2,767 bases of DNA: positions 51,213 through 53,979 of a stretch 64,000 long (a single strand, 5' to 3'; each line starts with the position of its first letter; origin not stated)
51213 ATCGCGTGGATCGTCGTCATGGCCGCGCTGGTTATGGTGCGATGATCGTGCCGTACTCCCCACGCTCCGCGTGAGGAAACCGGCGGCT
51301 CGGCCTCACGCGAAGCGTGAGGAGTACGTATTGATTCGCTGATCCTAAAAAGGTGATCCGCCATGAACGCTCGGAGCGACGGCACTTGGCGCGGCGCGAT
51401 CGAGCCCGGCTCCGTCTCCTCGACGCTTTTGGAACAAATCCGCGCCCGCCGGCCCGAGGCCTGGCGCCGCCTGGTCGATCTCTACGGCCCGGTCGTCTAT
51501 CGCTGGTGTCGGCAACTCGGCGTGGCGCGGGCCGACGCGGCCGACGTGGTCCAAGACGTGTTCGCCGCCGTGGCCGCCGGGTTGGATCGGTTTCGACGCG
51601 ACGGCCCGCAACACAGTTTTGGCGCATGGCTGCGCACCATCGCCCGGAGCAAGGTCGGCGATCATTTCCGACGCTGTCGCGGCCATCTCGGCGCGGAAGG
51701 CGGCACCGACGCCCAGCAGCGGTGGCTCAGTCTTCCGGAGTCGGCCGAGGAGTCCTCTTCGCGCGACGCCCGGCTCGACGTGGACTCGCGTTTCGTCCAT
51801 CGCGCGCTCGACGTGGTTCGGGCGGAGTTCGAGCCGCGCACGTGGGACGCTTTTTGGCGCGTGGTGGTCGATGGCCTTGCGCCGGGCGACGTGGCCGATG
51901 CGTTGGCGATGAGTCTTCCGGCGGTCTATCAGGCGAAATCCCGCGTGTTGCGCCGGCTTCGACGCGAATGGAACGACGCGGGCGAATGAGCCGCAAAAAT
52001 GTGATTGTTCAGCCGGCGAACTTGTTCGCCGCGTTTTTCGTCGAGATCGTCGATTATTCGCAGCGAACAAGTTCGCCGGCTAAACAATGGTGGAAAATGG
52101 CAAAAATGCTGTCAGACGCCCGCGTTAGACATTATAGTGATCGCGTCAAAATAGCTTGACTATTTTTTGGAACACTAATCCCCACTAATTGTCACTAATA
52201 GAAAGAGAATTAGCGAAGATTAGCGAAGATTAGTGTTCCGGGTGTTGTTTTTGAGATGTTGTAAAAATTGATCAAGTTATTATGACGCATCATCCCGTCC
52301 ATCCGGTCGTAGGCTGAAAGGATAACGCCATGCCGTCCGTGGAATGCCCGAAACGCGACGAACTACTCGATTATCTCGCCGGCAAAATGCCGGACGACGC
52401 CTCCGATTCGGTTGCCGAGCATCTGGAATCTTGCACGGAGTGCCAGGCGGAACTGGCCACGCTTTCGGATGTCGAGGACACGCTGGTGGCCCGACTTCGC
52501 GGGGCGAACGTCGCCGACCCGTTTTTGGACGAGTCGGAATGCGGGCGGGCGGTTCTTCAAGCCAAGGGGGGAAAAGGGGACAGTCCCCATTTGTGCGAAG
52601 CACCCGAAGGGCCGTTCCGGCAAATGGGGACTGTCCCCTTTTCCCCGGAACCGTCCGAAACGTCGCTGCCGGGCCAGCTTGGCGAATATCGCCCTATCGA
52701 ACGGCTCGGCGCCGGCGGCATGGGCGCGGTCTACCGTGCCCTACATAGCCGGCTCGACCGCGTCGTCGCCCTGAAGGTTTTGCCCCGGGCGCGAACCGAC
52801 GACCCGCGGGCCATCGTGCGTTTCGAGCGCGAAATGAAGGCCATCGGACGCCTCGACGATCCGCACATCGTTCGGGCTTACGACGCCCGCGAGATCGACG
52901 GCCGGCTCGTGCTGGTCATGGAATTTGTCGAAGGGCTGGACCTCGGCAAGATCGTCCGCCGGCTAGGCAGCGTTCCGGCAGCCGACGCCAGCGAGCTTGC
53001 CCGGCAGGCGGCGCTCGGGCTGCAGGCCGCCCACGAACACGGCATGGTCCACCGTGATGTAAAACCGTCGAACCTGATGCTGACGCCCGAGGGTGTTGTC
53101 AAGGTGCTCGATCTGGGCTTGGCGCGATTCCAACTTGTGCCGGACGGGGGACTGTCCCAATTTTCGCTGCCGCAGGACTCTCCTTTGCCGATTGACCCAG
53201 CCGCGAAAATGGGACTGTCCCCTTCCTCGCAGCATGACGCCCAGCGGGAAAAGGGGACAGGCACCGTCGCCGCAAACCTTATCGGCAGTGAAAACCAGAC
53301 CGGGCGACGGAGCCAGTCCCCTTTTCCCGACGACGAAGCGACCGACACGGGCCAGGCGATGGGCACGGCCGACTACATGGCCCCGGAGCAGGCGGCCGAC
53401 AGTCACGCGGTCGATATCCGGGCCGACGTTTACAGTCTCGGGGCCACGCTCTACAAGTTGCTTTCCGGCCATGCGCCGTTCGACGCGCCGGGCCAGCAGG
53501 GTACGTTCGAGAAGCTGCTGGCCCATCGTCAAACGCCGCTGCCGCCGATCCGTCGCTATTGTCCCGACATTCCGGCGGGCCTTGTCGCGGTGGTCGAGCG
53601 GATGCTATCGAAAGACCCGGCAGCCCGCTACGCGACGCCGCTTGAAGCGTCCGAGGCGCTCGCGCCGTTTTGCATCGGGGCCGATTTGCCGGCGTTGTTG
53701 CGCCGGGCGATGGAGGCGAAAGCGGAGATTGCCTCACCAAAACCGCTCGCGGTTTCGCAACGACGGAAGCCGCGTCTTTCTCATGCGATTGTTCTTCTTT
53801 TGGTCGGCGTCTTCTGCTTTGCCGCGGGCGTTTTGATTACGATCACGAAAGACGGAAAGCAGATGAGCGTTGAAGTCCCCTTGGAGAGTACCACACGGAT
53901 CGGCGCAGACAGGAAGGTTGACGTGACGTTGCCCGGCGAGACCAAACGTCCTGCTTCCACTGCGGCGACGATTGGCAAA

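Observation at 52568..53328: Three palindromic REP-like elements sit in frame in the kinase gene, two of them in the activation segment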

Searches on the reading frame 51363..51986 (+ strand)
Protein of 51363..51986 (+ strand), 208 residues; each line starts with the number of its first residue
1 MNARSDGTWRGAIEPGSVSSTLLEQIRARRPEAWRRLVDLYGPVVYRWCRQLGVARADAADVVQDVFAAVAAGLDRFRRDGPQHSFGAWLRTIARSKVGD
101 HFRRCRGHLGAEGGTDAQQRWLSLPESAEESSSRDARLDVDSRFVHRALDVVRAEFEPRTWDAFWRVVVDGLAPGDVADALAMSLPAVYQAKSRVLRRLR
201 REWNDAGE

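Call 8: search_protein_families(library=pfam, proteins=[window:51363-51986:+], max_evalue=0.01)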
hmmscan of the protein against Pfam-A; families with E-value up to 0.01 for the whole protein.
window:51363-51986:+ (208 aa): 1 family
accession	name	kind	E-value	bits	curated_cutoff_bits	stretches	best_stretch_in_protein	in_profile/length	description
PF04542.20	Sigma70_r2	-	3e-13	49.8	24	1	37-104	1-67/71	Sigma-70 region 2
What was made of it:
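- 51363..51989 (+): Upstream ECF-type sigma factor gene (context: sigma / anti-sigma-kinase pair). Its homologue in L002 carries an E1 copy. Pfam Sigma70_r2 (call 8).
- Closest known: Hanks-type bacterial Ser/Thr kinases StkP / PknB / PknA / PknE. Different: The kinase is fused to an anti-sigma zinc finger and a very long C-terminal region (call 8).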

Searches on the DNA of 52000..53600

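Call 24: search_rna_families(source=window, start=52000, end=53600, threshold=evalue, max_evalue=10)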
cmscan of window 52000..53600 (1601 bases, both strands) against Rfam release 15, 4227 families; matches with E-value up to 10: 27.
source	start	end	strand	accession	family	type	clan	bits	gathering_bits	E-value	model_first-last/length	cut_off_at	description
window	52568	52646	+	RF03366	mir-3122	Gene; miRNA;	-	34.7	92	0.00032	12-62/73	no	mir-3122 microRNA precursor family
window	52568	52646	-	RF03366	mir-3122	Gene; miRNA;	-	34.7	92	0.00032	12-62/73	no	mir-3122 microRNA precursor family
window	52568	52646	+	RF03610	mir-H7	Gene; miRNA;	CL00141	33.9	94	0.0012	1-69/69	no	mir-H7 microRNA precursor family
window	53245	53329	-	RF03610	mir-H7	Gene; miRNA;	CL00141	31.5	94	0.0042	1-69/69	no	mir-H7 microRNA precursor family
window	52004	52088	+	RF03642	MIR5743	Gene; miRNA;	-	30.9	111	0.0016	1-81/81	no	MIR5743 microRNA precursor family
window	52564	52654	-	RF04279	mir-H20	Gene; miRNA;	CL00141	30.8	99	0.0029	1-82/82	no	mir-H20 microRNA precursor family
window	52568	52646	+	RF04269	mir-373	Gene; miRNA;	-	29.2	69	0.0047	1-69/69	no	mir-373 microRNA precursor family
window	53246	53328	-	RF03880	mir-1684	Gene; miRNA;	-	28.4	60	0.004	1-87/87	no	mir-1684 microRNA precursor family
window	52567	52646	-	RF00912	mir-877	Gene; miRNA;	-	27.9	47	0.0069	1-86/86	no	mir-877 microRNA precursor family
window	53238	53336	-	RF01921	mir-1296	Gene; miRNA;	-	26.1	100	0.027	1-87/87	no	mir-1296 microRNA precursor family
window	52167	52239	-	RF03621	MIR4245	Gene; miRNA;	-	23.7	74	0.26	1-128/128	no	MIR4245 microRNA precursor family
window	53249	53325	-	RF03878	mir-B6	Gene; miRNA;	-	23.4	89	2.9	1-83/83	no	mir-B6 microRNA precursor family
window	52550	52652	-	RF03971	mir-3572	Gene; miRNA;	-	22.5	100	0.084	1-86/86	no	mir-3572 microRNA precursor family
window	52560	52653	-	RF01918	mir-1249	Gene; miRNA;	-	19.7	83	0.54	1-75/75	no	mir-1249 microRNA precursor family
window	52165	52243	+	RF01024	mir-944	Gene; miRNA;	-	17.9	100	6.6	1-88/88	no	mir-944 microRNA precursor family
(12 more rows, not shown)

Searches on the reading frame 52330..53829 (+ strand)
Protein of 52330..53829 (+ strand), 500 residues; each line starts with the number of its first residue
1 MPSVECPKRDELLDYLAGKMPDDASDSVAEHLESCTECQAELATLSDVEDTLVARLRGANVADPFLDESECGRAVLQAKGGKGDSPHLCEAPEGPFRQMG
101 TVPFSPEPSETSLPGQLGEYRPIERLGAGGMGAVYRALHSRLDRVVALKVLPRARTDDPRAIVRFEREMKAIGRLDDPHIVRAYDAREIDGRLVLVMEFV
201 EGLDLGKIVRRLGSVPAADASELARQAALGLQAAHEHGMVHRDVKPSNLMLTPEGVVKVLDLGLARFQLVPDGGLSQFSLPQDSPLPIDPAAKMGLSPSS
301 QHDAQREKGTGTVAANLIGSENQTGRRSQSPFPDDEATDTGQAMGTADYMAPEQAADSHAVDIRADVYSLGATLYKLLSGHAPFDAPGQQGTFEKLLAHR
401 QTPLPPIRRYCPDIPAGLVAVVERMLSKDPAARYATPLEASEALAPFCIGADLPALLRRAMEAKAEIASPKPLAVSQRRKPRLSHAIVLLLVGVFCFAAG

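Call 7: find_homologous_proteins(query=window:52330-53829:+, max_evalue=1e-10)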
Query window:52330-53829:+ (500 aa): 7938 proteins with E <= 1e-10 among 8000 candidates; the best 120 are listed.
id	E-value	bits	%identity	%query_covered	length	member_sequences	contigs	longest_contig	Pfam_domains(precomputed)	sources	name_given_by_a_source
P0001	0.0e+0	1105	100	100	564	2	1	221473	PF07714.24,PF00069.32,PF03109.23,PF01636.30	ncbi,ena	-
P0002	1.1e-177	610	65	94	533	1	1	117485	PF07714.24,PF00069.32,PF03109.23,PF01636.30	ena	-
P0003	2.4e-168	579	62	92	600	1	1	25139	PF07714.24,PF00069.32,PF03109.23,PF14531.13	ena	-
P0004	2.7e-145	503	53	96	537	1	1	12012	PF07714.24,PF00069.32,PF03109.23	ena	-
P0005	7.2e-143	495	56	93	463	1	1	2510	PF07714.24,PF00069.32,PF03109.23,PF01636.30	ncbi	ncbi:MAG: serine/threonine-protein kinase, partial [Planctomycetota bacterium]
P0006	9.3e-141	488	55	89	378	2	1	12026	PF07714.24,PF00069.32,PF13490.12,PF03109.23,PF01636.30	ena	-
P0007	1.0e-139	485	55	89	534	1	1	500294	PF07714.24,PF00069.32,PF13490.12,PF03109.23,PF01636.30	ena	-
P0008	3.7e-139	483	49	91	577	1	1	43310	PF07714.24,PF00069.32,PF03109.23,PF01636.30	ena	-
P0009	1.4e-136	474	62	54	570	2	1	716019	PF07714.24,PF00069.32,PF03109.23,PF01636.30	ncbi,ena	-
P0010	9.8e-136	472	52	96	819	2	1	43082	PF07714.24,PF00069.32,PF03109.23,PF01636.30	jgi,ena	-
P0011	2.3e-131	457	50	99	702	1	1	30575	PF07714.24,PF00069.32,PF03109.23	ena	-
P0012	7.3e-131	455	52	93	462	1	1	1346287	PF07714.24,PF00069.32,PF03109.23,PF14531.13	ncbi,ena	-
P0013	4.1e-130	453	48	100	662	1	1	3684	PF07714.24,PF00069.32,PF03109.23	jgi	-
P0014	2.1e-129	451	49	92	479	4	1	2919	PF07714.24,PF00069.32,PF03109.23,PF01636.30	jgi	jgi:serine/threonine protein kinase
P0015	3.3e-129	450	49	94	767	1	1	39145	PF07714.24,PF00069.32,PF02563.22,PF03109.23,PF03958.23,PF01636.30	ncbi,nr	ncbi:MAG: protein kinase [Pirellulales bacterium]|nr:protein kinase [Pirellulales bacterium]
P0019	2.5e-127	444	48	98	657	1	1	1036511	PF07714.24,PF00069.32,PF03109.23,PF01636.30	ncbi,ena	-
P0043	7.4e-118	413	49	93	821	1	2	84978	PF07714.24,PF00069.32,PF03109.23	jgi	jgi:uncharacterized protein (TIGR03067 family)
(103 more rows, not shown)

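Call 11: find_encoding_contigs(protein=P0001, flank=10000, max_places=3)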
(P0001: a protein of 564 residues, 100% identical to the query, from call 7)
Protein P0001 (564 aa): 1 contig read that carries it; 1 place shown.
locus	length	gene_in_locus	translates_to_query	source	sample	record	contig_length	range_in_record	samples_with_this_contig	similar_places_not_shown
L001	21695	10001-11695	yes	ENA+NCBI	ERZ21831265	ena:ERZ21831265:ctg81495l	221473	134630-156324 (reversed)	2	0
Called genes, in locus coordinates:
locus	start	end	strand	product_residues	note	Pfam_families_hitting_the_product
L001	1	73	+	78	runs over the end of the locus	-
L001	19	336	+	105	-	-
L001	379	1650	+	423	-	PF05893:LuxC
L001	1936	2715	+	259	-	PF00977:His_biosynth, PF03060:NMO (faint), PF02581:TMP-TENI (faint)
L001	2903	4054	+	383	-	PF00437:T2SSE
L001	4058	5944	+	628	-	PF00437:T2SSE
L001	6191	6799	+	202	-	PF02674:Colicin_V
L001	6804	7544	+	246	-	PF13828:DUF4190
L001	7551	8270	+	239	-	PF04468:PSP1, PF28472:PSP1_3rd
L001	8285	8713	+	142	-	-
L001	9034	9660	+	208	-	PF04542:Sigma70_r2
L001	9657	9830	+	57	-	-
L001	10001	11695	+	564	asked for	PF01636:APH (faint), PF00069:Pkinase, PF07714:PK_Tyr_Ser-Thr, PF03109:ABC1 (weak), PF00069:Pkinase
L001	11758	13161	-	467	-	PF00078:RVT_1, PF08388:GIIM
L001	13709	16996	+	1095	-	-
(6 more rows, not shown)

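Call 12: find_encoding_contigs(protein=P0019, flank=10000, max_places=3)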
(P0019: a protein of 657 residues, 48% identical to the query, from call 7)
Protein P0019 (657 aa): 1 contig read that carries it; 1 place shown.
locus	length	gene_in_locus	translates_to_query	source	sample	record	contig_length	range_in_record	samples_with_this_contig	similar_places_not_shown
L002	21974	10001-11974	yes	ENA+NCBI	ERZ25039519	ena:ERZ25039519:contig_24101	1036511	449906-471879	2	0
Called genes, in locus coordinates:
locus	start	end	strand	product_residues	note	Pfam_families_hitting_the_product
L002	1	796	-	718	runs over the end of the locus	PF00474:SSF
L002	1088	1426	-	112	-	PF00543:P-II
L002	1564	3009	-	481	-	PF00909:Ammonium_transp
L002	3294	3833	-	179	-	PF01923:Cob_adeno_trans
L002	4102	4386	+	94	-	-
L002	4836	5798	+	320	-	PF02405:MlaE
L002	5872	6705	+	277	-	PF00005:ABC_tran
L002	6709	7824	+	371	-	PF02470:MlaD, PF28544:Helical_needle (weak)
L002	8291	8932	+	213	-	PF00072:Response_reg, PF00196:GerE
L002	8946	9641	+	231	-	PF04542:Sigma70_r2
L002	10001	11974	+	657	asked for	PF00069:Pkinase, PF01636:APH (faint), PF07714:PK_Tyr_Ser-Thr, PF03109:ABC1 (weak), PF00069:Pkinase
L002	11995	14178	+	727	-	-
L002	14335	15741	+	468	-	PF00324:AA_permease, PF13520:AA_permease_2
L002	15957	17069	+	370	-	PF00571:CBS, PF00990:GGDEF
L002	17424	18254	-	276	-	PF21948:LplA-B_cat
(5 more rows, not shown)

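Call 15: find_encoding_contigs(protein=P0003, flank=10000, max_places=2)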
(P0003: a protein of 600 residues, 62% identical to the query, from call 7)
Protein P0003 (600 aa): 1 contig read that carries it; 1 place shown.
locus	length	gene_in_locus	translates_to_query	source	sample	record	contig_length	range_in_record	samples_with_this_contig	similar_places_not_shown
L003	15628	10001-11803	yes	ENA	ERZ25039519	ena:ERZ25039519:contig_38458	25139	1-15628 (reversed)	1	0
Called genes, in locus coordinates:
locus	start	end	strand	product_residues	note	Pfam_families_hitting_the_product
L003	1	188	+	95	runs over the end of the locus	PF00890:FAD_binding_2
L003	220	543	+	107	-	PF02910:Succ_DH_flav_C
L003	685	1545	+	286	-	PF08030:NAD_binding_6 (faint), PF00175:NAD_binding_1, PF10418:DHODB_Fe-S_bind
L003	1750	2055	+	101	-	-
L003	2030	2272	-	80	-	-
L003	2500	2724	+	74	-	-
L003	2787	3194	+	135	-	-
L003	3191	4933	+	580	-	PF00004:AAA, PF17862:AAA_lid_3 (weak)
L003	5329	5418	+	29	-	-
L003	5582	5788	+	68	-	PF11211:DUF2997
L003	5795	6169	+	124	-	-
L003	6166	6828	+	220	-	PF10502:Peptidase_S26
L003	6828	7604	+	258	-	PF00515:TPR_1 (faint), PF07719:TPR_2 (faint), PF13181:TPR_8 (faint), PF13428:TPR_14 (faint), PF13414:TPR_11 (faint)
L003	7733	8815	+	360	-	PF00437:T2SSE, PF13401:AAA_22 (weak)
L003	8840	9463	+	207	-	PF04542:Sigma70_r2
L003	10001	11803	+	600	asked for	PF00069:Pkinase, PF07714:PK_Tyr_Ser-Thr, PF03109:ABC1 (weak), PF14531:Kinase-like (faint), PF00069:Pkinase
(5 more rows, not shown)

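Call 16: find_encoding_contigs(protein=P0002, flank=10000, max_places=2)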
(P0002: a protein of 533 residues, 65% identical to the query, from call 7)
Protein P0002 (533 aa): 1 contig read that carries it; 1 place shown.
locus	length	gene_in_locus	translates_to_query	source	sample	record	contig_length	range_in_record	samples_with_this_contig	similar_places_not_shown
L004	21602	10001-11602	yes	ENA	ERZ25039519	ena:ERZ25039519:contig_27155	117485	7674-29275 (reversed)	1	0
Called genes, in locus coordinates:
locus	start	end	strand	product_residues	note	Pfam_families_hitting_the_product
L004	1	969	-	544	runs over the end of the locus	PF00171:Aldedh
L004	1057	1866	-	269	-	PF01416:PseudoU_synth_1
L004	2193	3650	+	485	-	PF02321:OEP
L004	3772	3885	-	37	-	-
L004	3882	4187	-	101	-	-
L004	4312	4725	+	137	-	-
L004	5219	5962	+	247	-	PF00015:MCPsignal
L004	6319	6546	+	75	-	-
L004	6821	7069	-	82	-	-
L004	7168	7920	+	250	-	-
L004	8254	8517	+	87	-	-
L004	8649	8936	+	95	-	PF07589:PEP_exosort_dom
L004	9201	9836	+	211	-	-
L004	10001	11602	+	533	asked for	PF00069:Pkinase, PF01636:APH (faint), PF07714:PK_Tyr_Ser-Thr, PF03109:ABC1 (weak), PF00069:Pkinase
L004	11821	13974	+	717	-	PF25919:BSH_CusB (faint), PF08334:T2SSG, PF25917:BSH_RND, PF25944:Beta-barrel_RND, PF25954:Beta-barrel_RND_2 (weak)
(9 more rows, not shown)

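Call 17: find_encoding_contigs(protein=P0007, flank=10000, max_places=2)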
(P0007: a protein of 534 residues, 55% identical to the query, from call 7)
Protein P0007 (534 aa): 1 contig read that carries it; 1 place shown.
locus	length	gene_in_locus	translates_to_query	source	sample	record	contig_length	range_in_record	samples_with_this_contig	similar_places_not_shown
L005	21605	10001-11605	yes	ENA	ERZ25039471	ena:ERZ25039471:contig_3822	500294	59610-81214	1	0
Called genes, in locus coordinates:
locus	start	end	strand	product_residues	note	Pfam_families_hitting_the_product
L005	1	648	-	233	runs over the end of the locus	-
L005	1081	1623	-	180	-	PF05685:Uma2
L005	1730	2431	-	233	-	PF21948:LplA-B_cat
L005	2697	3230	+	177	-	PF01668:SmpB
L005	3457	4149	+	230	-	PF00005:ABC_tran, PF13304:AAA_21 (faint)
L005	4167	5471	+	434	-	PF12704:MacB_PCD, PF02687:FtsX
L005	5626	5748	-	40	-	-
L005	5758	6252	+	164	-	-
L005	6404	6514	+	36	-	-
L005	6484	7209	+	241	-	PF04468:PSP1, PF28472:PSP1_3rd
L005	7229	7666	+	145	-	-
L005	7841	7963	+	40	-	-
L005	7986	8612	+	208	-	PF04542:Sigma70_r2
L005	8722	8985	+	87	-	-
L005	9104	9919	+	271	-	PF07589:PEP_exosort_dom (weak)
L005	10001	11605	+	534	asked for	PF13490:zf-HC2 (weak), PF00069:Pkinase, PF07714:PK_Tyr_Ser-Thr, PF01636:APH (weak), PF03109:ABC1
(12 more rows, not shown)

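Call 57: list_cluster_members(proteins=[P0001, P0019])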
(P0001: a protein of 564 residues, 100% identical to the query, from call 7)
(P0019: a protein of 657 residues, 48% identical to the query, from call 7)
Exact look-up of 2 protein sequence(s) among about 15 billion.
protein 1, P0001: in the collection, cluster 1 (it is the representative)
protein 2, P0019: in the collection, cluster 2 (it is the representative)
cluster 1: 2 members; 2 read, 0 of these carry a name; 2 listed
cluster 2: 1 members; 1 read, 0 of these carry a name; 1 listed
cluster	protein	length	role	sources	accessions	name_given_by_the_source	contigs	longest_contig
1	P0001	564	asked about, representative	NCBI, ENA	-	-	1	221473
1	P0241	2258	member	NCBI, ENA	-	-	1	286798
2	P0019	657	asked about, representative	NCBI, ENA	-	-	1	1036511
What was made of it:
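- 52330..59106 (+): Host gene: 2258-aa ORF with zf-HC2 anti-sigma N-terminus (aa 10-39), Hanks-type Ser/Thr kinase (aa ~118-436), a predicted membrane-spanning hydrophobic stretch, an HlyD-like region and repeats resembling TIGR03067. Identical to database protein P0241 (call 57).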

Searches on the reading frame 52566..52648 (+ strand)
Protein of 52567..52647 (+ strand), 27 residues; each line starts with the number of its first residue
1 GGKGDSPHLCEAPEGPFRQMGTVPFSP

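Call 82: search_protein_families(library=pfam, proteins=[window:52567-52647:+, window:52566-52646:+, window:52568-52648:+], max_evalue=10)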
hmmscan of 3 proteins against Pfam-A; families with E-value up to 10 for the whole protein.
seq(27 aa): 0 families

seq(27 aa): 0 families

seq(27 aa): 0 families
